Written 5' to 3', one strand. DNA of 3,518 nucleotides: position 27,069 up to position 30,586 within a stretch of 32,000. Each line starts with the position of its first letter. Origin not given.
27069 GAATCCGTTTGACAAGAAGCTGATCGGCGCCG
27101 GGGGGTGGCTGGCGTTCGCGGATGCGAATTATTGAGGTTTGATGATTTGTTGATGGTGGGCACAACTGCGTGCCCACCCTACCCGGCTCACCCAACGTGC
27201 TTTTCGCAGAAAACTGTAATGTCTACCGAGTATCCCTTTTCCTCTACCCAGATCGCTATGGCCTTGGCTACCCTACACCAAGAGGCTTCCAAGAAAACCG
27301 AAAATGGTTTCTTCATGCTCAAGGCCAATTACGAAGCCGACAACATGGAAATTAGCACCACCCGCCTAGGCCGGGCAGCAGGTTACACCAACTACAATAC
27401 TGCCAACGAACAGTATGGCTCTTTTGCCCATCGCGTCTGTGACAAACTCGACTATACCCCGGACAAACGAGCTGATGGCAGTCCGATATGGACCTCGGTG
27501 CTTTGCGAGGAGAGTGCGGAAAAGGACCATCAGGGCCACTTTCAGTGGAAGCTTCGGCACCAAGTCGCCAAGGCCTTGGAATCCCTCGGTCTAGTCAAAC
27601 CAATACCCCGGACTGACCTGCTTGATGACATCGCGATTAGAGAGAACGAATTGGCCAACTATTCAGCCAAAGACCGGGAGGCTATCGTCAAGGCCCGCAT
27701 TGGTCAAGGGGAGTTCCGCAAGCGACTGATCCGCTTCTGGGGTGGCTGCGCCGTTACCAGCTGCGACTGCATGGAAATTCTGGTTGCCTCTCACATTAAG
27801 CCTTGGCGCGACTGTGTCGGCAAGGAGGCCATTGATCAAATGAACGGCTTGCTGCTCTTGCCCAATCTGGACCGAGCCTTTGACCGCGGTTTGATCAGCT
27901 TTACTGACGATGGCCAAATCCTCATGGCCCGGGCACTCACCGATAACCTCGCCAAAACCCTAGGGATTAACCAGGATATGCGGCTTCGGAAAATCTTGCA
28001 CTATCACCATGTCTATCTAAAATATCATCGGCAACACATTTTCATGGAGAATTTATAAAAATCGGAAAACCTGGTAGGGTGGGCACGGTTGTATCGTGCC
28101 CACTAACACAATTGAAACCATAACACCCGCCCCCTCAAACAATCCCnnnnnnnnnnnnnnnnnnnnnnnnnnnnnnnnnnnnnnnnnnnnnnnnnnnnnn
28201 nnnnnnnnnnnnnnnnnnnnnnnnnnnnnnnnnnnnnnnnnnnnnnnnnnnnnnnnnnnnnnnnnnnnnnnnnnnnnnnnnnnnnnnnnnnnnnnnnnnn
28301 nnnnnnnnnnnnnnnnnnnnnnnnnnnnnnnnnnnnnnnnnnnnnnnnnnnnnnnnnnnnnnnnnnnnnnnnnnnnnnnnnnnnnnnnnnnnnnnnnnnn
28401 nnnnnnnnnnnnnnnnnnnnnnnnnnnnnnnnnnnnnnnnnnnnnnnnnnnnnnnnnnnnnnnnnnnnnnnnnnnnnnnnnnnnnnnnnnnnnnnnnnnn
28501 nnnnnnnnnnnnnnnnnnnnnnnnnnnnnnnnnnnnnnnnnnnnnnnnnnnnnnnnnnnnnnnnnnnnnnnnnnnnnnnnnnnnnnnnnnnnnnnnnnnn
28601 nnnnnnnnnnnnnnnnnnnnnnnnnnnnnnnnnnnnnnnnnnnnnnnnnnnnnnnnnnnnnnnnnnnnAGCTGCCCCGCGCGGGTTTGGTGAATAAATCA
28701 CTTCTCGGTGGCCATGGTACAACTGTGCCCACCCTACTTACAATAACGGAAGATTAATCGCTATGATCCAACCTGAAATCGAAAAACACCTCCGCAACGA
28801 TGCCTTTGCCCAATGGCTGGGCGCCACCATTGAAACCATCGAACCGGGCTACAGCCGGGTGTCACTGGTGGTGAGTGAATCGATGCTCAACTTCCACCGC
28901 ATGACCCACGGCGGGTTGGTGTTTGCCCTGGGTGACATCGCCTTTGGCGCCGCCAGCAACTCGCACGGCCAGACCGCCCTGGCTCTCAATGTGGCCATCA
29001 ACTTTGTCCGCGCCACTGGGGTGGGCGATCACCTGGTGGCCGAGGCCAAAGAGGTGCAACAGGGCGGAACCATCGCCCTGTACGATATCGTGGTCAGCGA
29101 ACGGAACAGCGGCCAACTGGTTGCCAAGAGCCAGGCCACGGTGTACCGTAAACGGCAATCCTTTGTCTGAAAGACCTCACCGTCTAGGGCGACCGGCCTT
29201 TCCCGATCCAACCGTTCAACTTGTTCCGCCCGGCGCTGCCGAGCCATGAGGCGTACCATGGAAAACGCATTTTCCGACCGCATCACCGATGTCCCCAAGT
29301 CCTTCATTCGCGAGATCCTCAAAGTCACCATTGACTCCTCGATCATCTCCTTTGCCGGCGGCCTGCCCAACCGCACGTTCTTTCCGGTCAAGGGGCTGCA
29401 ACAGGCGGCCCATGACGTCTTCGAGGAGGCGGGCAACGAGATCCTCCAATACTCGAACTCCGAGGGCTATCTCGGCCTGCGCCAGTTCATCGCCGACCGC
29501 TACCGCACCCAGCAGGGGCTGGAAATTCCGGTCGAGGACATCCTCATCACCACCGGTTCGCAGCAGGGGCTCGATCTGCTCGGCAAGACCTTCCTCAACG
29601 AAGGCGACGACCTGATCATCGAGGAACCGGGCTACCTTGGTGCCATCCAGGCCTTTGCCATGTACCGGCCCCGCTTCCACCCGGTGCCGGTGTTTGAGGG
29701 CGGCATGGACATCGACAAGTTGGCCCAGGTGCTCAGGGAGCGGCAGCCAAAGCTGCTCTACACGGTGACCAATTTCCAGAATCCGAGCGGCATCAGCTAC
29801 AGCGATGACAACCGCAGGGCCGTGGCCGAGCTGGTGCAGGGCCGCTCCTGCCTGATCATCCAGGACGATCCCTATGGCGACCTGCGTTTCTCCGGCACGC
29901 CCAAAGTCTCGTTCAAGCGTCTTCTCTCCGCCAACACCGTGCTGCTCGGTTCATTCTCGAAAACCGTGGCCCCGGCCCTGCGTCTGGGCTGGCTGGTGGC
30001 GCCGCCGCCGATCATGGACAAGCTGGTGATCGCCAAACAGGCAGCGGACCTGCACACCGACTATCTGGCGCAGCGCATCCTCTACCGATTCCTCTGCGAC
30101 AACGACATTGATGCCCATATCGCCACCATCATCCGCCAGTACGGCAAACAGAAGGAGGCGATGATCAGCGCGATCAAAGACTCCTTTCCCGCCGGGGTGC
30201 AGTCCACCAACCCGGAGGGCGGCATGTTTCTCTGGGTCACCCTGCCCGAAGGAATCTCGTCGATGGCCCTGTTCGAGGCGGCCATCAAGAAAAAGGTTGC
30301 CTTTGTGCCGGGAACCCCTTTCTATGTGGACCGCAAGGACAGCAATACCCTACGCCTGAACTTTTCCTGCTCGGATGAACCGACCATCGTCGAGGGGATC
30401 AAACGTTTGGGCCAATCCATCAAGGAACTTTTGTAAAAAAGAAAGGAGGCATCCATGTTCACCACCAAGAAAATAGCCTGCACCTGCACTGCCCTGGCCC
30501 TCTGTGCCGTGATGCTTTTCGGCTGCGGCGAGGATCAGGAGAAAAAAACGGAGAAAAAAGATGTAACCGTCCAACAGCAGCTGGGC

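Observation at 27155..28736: REP hairpins plus RAYT transposase locus that also brackets a stand-alone HNH nuclease gene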

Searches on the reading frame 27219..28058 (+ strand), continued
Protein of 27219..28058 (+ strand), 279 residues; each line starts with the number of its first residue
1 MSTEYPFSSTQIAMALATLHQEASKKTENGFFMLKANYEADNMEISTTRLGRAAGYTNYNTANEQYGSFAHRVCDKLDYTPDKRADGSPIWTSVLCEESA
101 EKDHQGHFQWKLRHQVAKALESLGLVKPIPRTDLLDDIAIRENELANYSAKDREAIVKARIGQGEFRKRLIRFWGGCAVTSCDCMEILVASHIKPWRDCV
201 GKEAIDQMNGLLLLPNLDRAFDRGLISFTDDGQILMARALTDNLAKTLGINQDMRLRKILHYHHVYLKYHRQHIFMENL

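Call 43: find_encoding_contigs(protein=P0260, flank=5000, max_places=2)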
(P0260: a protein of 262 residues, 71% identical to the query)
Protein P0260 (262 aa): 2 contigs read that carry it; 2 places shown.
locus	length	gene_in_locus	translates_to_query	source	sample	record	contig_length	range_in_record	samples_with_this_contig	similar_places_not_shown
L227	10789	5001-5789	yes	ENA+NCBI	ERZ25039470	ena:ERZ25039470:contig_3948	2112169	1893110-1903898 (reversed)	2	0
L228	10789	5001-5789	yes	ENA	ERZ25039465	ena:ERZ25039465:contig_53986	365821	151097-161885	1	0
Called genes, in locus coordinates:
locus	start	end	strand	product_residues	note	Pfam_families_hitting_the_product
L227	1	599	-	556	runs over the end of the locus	PF03726:PNPase (weak), PF01138:RNase_PH, PF00013:KH_1, PF00575:S1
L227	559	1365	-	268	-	PF01138:RNase_PH, PF03725:RNase_PH_C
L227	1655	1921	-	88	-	PF00312:Ribosomal_S15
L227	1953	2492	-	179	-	-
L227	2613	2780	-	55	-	-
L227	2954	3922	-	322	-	PF03400:DDE_Tnp_IS1 (faint), PF13610:DDE_Tnp_IS240 (weak)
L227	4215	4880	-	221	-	-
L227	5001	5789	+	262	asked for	PF13391:HNH_2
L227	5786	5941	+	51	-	-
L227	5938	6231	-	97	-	-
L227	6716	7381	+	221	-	-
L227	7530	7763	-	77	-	-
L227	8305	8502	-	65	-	PF00903:Glyoxalase (weak)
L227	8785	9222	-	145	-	-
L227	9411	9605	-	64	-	-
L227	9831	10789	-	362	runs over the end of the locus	PF00480:ROK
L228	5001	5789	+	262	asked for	PF13391:HNH_2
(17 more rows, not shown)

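Call 45: find_encoding_contigs(protein=P0249, flank=5000, max_places=6)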
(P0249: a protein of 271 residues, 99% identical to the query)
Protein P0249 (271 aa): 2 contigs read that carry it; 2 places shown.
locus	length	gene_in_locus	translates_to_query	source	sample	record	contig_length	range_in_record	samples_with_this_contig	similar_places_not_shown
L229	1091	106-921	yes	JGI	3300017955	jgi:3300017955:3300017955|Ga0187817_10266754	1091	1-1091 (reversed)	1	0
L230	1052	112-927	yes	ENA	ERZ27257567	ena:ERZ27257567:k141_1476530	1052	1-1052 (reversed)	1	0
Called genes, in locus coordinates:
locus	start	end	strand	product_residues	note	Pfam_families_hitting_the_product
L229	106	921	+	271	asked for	PF13391:HNH_2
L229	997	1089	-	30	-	?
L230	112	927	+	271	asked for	PF13391:HNH_2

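Call 49: search_protein_families(library=ncbifam, proteins=[P0249], max_evalue=0.01)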
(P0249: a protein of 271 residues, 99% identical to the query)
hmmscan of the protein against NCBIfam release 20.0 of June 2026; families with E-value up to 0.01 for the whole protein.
P0249 (271 aa): 0 families

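Call 57: find_related_loci(query=A1, collection=viral_contigs, flank=5000)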
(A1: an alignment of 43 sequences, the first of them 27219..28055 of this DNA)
Query A1 (279 aa) in viral_contigs; peptide patterns used: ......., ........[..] (x = any residue, [..] = any of these).
185 stretches matched a pattern; 118 encode a relative of the query (tblastn E <= 1e-3); the best 80 are kept; 80 distinct loci.
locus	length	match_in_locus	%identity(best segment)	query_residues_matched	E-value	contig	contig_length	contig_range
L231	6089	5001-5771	51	11-265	2e-79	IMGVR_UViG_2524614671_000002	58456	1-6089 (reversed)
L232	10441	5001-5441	44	132-278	4e-36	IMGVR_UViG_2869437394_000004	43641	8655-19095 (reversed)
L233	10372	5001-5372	45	153-277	1e-34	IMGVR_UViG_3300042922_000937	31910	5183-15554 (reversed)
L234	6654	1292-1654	46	152-275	1e-33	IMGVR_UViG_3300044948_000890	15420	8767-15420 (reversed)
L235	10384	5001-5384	41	149-277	6e-33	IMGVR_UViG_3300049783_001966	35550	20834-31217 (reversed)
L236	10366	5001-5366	47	152-272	8e-32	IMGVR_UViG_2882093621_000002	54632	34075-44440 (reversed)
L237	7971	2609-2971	44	152-275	2e-31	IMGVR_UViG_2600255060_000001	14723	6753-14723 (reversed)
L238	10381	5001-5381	46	149-275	8e-31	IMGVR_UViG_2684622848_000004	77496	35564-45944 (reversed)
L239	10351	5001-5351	46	152-271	1e-30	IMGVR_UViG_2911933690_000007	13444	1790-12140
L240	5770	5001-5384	47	150-277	2e-30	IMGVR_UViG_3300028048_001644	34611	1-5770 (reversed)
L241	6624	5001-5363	44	152-275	3e-30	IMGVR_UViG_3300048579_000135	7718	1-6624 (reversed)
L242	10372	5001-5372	46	153-275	5e-30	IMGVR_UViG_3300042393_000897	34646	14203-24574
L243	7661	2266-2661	40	133-275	9e-30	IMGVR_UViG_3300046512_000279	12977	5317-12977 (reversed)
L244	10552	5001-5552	35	50-250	2e-29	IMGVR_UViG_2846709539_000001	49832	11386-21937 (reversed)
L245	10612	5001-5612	33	79-279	3e-29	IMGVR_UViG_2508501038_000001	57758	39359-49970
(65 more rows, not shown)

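Call 73: search_protein_families(library=pfam, proteins=[L137:5270-5968:+, L138:4682-5542:+, L138:7160-7459:+, L141:2175-3284:+, L141:1047-2057:+, L147:3779-5920:+, L147:7042-9189:+, L231:2993-4945:+, L231:1470-2993:+, L145:4024-5358:+], max_evalue=0.001)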
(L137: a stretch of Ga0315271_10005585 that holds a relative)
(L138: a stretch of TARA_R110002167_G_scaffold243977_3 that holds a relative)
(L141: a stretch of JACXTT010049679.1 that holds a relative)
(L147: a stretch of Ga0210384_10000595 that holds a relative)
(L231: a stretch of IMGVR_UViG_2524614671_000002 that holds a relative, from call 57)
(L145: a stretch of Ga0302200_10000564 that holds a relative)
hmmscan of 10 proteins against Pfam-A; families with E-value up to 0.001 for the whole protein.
L137:5270-5968:+ (233 aa): 0 families

L138:4682-5542:+ (287 aa): 0 families

L138:7160-7459:+ (100 aa): 1 family
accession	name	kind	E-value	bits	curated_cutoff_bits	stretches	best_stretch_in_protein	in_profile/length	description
PF09907.15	HigB_toxin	-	1.7e-22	79.9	27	1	21-92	3-72/74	HigB_toxin, RelE-like toxic component of a toxin-antitoxin system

L141:2175-3284:+ (370 aa): 1 family
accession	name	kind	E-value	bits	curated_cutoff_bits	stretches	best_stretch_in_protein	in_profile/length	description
PF00762.24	Ferrochelatase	-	1.7e-112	375.9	27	1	16-340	1-317/317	Ferrochelatase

L141:1047-2057:+ (337 aa): 1 family
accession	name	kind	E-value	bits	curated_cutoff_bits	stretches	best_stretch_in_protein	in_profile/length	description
PF01628.27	HrcA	-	2e-62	211.4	22.2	1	103-320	2-215/215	HrcA protein C terminal domain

L147:3779-5920:+ (714 aa): 2 families
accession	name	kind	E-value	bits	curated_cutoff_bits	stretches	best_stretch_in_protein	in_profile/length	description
PF00330.25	Aconitase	-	1.3e-91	308.4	28.7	1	286-698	21-463/463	Aconitase family (aconitate hydratase)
PF00694.25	Aconitase_C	-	1.4e-08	35.6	22.8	1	126-172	78-125/131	Aconitase C-terminal domain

L147:7042-9189:+ (716 aa): 2 families
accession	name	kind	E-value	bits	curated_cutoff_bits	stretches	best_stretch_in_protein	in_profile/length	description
PF05649.18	Peptidase_M13_N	-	7.1e-124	414.5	32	1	75-460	1-381/381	Peptidase family M13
PF01431.27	Peptidase_M13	-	1.4e-68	231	24.5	1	513-709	2-201/205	Peptidase family M13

L231:2993-4945:+ (651 aa): 2 families
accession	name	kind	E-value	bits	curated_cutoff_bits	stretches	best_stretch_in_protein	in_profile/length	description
PF03235.19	GmrSD_N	-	1.8e-28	100.5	33.2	1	19-228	9-199/199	GmrSD restriction endonuclease, N-terminal domain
PF07510.16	GmrSD_C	-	3.8e-17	62.9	23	1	514-640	13-137/138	GmrSD restriction endonucleases, C-terminal domain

L231:1470-2993:+ (508 aa): 2 families
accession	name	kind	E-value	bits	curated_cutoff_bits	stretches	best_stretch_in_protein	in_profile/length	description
PF25202.1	DUF7834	-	2.3e-33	116.5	27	1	230-449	1-227/235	Family of unknown function (DUF7834)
PF03235.19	GmrSD_N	-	1.3e-24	87.8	33.2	1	66-222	12-198/199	GmrSD restriction endonuclease, N-terminal domain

L145:4024-5358:+ (445 aa): 0 families

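Call 76: search_protein_families(library=pfam, proteins=[L225:3931-4539:+, L227:4215-4880:-], max_evalue=0.01)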
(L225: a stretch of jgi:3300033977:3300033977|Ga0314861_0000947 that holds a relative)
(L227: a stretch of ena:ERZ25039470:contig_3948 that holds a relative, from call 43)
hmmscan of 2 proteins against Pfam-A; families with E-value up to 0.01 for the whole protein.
L225:3931-4539:+ (202 aa): 0 families

L227:4215-4880:- (221 aa): 0 families

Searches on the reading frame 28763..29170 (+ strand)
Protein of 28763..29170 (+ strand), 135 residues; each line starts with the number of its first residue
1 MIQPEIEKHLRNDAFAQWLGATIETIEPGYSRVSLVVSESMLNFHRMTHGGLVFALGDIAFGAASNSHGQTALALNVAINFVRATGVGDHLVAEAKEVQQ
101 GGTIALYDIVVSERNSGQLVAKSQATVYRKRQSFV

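Call 4: search_protein_families(library=pfam, proteins=[window:28763-29170:+], max_evalue=0.01)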
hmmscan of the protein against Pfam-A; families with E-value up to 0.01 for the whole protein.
window:28763-29170:+ (135 aa): 1 family
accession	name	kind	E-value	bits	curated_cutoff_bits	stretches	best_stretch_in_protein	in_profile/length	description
PF03061.28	4HBT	-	7e-12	45.9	20.6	1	48-113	4-72/79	Thioesterase superfamily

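Call 5: search_protein_families(library=ncbifam, proteins=[window:28763-29170:+], max_evalue=0.01)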
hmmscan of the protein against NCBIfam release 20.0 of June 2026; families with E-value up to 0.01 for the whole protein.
window:28763-29170:+ (135 aa): 5 families
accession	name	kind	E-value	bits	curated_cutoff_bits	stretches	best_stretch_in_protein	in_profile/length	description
TIGR02286.1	PaaD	equivalog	4.3e-30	104.2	118.9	1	17-129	2-113/114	hydroxyphenylacetyl-CoA thioesterase PaaI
TIGR00369.1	unchar_dom_1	domain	3.3e-21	75.6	36.6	1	15-128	2-116/117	hotdog fold thioesterase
NF047425.1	MenI_Listeria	exception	2e-05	24.3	185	1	15-130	3-119/122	1,4-dihydroxy-2-naphthoyl-CoA hydrolase MenI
NF006606.0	PRK09165.1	equivalog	0.0052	15.4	540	1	57-114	217-273/497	replicative DNA helicase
NF003359.0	PRK04424.1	equivalog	0.0057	16.3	183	1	28-132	84-186/190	transcription factor FapR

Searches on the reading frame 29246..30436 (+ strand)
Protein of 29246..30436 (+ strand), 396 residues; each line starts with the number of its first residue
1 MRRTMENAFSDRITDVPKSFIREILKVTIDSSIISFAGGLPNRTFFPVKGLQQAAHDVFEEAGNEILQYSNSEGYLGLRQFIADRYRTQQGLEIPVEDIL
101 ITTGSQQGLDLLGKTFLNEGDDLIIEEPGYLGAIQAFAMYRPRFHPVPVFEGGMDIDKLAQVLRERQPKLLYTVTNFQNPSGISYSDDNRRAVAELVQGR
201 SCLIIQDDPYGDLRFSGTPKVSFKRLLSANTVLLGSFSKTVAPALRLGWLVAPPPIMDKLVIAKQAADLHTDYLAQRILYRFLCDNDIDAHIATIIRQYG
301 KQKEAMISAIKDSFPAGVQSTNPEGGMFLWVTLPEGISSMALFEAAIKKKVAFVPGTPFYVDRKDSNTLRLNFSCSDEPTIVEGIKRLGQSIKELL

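Call 4: search_protein_families(library=pfam, proteins=[window:29246-30436:+], max_evalue=0.01)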
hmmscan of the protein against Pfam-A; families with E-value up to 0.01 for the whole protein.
window:29246-30436:+ (396 aa): 1 family
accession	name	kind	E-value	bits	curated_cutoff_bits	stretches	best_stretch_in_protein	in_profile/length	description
PF00155.27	Aminotran_1_2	-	6e-35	121.5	19.7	1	48-387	19-360/361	Aminotransferase class I and II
